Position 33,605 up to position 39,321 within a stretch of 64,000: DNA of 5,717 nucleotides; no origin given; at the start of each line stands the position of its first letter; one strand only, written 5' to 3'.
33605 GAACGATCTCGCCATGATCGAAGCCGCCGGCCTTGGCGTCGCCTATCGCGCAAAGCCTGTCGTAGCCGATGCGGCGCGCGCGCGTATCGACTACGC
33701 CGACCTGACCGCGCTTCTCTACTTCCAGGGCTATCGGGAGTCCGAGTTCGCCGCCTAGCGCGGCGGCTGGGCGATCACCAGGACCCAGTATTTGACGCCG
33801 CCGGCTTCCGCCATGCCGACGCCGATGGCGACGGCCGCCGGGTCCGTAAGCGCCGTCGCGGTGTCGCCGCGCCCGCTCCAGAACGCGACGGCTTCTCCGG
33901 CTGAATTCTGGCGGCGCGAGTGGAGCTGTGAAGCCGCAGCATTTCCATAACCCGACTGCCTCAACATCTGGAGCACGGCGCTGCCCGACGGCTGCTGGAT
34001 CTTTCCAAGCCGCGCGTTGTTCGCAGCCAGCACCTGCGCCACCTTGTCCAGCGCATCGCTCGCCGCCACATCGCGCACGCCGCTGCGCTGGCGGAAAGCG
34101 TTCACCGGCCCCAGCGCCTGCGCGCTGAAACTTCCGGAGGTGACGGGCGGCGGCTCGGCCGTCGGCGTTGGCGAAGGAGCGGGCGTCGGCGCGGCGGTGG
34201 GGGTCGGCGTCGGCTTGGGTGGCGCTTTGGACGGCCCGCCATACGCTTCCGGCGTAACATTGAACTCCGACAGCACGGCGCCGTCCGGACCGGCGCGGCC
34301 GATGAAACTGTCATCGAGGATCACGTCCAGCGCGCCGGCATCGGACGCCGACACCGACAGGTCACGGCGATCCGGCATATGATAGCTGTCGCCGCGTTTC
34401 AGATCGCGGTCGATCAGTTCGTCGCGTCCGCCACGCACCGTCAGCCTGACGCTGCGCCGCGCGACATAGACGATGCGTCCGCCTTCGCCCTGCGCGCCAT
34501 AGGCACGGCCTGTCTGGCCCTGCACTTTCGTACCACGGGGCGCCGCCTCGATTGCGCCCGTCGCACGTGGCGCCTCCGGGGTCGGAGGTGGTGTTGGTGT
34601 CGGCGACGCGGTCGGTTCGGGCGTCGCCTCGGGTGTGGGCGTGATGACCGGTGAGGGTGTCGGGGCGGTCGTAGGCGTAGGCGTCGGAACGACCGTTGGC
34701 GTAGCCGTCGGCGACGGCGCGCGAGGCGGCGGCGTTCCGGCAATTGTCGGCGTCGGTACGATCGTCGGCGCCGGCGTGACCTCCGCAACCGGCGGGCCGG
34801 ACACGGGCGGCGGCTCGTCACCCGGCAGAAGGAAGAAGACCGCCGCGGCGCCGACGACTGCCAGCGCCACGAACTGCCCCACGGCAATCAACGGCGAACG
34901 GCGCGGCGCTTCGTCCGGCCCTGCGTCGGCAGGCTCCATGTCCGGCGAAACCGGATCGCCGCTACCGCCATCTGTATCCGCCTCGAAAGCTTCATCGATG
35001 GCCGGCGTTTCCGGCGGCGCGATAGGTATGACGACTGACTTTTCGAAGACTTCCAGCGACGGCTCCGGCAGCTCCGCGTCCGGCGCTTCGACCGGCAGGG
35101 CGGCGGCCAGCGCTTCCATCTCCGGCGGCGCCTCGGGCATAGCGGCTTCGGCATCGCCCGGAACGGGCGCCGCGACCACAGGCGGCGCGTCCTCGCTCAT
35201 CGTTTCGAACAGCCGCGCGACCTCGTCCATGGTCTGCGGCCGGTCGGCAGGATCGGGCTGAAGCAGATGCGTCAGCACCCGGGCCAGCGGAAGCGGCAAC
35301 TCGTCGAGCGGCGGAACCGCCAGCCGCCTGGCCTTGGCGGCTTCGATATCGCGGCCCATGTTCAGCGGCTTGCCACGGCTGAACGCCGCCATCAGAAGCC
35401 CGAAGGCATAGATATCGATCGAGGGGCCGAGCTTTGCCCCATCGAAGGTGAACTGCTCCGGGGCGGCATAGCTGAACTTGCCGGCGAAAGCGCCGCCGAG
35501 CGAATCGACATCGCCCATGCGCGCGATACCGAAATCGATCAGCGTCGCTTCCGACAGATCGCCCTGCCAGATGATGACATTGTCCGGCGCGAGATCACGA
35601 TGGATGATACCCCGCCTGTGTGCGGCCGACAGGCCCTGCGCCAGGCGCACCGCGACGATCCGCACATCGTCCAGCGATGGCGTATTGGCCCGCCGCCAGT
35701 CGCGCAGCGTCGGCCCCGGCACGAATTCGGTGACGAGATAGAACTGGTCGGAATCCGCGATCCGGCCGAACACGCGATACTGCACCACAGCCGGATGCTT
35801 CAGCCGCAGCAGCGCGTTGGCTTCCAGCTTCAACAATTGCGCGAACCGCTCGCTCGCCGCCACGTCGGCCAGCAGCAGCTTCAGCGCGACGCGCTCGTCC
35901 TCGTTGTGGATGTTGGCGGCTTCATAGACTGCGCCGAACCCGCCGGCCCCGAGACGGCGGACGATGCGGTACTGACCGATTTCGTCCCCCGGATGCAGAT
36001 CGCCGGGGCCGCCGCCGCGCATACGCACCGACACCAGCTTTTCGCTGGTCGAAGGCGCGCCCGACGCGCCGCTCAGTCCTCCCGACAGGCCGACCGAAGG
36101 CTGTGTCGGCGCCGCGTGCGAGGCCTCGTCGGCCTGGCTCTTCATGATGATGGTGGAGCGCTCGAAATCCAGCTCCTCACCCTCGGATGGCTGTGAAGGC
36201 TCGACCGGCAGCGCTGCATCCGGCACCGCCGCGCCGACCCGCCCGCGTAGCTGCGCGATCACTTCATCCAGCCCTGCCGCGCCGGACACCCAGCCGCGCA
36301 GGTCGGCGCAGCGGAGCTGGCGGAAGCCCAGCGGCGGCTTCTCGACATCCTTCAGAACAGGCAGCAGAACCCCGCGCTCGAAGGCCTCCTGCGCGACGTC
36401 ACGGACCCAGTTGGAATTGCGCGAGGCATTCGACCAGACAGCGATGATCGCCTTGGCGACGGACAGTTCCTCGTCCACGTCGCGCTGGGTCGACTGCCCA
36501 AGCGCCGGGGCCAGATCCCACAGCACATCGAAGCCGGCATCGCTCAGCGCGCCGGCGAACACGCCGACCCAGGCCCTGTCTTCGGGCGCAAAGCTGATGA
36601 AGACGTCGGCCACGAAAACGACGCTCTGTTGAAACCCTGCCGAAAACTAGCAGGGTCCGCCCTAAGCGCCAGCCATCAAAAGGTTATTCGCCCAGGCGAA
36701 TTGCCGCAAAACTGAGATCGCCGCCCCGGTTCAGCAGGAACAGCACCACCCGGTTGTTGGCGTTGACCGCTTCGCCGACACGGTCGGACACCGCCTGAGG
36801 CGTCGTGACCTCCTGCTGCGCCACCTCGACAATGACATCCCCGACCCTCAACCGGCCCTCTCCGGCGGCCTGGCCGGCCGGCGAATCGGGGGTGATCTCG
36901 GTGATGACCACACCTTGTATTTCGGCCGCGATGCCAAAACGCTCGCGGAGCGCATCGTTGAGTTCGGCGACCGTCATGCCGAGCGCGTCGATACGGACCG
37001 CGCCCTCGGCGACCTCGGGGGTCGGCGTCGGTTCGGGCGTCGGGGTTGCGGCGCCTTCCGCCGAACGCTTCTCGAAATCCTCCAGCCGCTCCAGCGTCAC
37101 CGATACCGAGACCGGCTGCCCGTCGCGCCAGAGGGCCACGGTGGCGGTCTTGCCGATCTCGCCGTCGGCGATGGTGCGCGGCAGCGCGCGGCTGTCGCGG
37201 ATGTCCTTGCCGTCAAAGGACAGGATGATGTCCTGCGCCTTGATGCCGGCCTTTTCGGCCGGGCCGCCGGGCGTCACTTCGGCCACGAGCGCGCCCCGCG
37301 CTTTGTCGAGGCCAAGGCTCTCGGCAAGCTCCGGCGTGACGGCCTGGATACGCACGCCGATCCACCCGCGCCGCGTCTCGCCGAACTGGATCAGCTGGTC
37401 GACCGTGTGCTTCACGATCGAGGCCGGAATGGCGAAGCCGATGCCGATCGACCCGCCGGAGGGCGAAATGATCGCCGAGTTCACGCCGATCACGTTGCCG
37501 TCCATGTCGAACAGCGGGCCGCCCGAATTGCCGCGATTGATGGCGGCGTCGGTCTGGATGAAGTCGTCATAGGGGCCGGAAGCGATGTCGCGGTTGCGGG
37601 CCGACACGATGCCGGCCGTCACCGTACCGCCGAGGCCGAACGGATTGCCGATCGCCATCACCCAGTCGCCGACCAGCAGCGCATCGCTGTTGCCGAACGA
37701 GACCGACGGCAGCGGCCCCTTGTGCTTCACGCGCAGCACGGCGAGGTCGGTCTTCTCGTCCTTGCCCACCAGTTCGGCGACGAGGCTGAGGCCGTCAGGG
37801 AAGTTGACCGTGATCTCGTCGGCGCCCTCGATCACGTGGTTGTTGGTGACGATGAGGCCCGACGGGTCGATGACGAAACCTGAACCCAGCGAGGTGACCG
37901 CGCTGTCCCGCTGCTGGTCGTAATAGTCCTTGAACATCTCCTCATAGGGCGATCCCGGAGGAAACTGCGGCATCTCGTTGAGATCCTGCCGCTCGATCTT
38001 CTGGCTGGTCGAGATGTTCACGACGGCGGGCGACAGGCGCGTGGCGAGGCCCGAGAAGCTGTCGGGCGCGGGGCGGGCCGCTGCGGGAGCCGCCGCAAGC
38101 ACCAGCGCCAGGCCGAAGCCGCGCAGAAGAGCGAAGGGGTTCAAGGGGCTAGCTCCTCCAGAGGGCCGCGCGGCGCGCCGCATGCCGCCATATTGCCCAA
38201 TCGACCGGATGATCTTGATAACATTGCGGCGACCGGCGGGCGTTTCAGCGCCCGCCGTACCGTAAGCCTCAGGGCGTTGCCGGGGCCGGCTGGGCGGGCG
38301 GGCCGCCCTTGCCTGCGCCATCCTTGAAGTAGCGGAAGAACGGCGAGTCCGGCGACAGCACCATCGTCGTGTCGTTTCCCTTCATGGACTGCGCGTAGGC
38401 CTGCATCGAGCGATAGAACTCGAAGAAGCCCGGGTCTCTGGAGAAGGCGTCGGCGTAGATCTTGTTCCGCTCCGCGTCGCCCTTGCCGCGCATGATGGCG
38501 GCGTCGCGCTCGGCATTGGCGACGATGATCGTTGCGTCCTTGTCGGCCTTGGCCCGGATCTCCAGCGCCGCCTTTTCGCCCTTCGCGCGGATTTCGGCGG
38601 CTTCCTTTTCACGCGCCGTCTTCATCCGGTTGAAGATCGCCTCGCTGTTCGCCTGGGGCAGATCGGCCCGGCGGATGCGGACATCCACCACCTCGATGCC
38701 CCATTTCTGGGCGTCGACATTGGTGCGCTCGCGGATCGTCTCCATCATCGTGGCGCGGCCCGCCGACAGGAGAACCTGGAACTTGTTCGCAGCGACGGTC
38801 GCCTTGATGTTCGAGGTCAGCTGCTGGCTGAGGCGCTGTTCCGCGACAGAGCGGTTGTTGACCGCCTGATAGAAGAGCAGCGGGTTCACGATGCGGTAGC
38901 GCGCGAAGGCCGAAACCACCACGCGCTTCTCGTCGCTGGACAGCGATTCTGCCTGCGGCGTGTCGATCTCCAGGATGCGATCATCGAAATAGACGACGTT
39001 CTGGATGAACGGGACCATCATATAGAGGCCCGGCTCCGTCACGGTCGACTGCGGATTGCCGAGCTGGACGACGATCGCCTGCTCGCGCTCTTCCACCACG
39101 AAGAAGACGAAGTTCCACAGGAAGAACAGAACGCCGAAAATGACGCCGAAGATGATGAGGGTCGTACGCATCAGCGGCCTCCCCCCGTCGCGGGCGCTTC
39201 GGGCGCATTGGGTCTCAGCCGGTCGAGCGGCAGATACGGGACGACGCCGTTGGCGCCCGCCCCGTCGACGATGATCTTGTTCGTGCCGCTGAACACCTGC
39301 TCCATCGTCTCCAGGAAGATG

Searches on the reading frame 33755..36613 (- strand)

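Call 40: search_protein_families(library=pfam, proteins=[window:33755-36613:-], max_evalue=0.00001)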
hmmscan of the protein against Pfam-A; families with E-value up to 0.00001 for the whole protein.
window:33755-36613:- (952 aa): 4 families
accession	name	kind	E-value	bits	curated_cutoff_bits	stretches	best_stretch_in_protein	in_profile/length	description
PF00069.31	Pkinase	-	5.5e-33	114.9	31.7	1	215-462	1-255/263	Protein kinase domain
PF07714.23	PK_Tyr_Ser-Thr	-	6.4e-23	81.8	23.1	1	217-461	3-251/258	Protein tyrosine and serine/threonine kinase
PF13676.11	TIR_2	-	2.9e-18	66.9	28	1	4-110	1-113/122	TIR domain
PF00188.32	CAP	-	1.7e-07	32.5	21.1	1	836-945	3-115/117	Cysteine-rich secretory protein family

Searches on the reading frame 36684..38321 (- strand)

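Call 40: search_protein_families(library=pfam, proteins=[window:36684-38321:-], max_evalue=0.00001)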
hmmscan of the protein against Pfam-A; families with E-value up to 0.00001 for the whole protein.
window:36684-38321:- (545 aa): 5 families
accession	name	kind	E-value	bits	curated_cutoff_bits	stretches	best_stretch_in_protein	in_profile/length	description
PF13365.12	Trypsin_2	-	2e-35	123.1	27.6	1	146-280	1-144/144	Trypsin-like peptidase domain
PF13180.12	PDZ_2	-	7.4e-23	81.1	27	1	320-410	2-80/80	PDZ domain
PF00089.32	Trypsin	-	3.7e-18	66.6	20.6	1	145-304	26-217/220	Trypsin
PF00595.29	PDZ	-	1.3e-16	61.2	23.2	1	315-376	6-59/81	PDZ domain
PF17820.7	PDZ_6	-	1e-14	54.4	27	1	346-376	2-32/54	PDZ domain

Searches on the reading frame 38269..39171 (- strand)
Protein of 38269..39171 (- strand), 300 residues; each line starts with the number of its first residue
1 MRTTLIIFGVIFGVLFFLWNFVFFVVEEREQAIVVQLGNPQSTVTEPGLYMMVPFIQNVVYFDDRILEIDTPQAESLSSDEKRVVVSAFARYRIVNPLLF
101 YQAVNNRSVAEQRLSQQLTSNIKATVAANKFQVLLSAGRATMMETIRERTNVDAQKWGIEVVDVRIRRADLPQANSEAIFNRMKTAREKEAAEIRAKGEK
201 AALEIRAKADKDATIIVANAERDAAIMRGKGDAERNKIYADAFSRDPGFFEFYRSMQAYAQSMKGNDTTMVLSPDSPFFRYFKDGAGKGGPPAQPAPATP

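Call 40: search_protein_families(library=pfam, proteins=[window:38269-39171:-], max_evalue=0.00001)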
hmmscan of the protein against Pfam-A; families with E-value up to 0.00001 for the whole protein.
window:38269-39171:- (300 aa): 1 family
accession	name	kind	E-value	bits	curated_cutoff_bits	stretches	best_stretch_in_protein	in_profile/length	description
PF01145.31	Band_7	-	1.7e-31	110.1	23.6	1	25-200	2-176/176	SPFH domain / Band 7 family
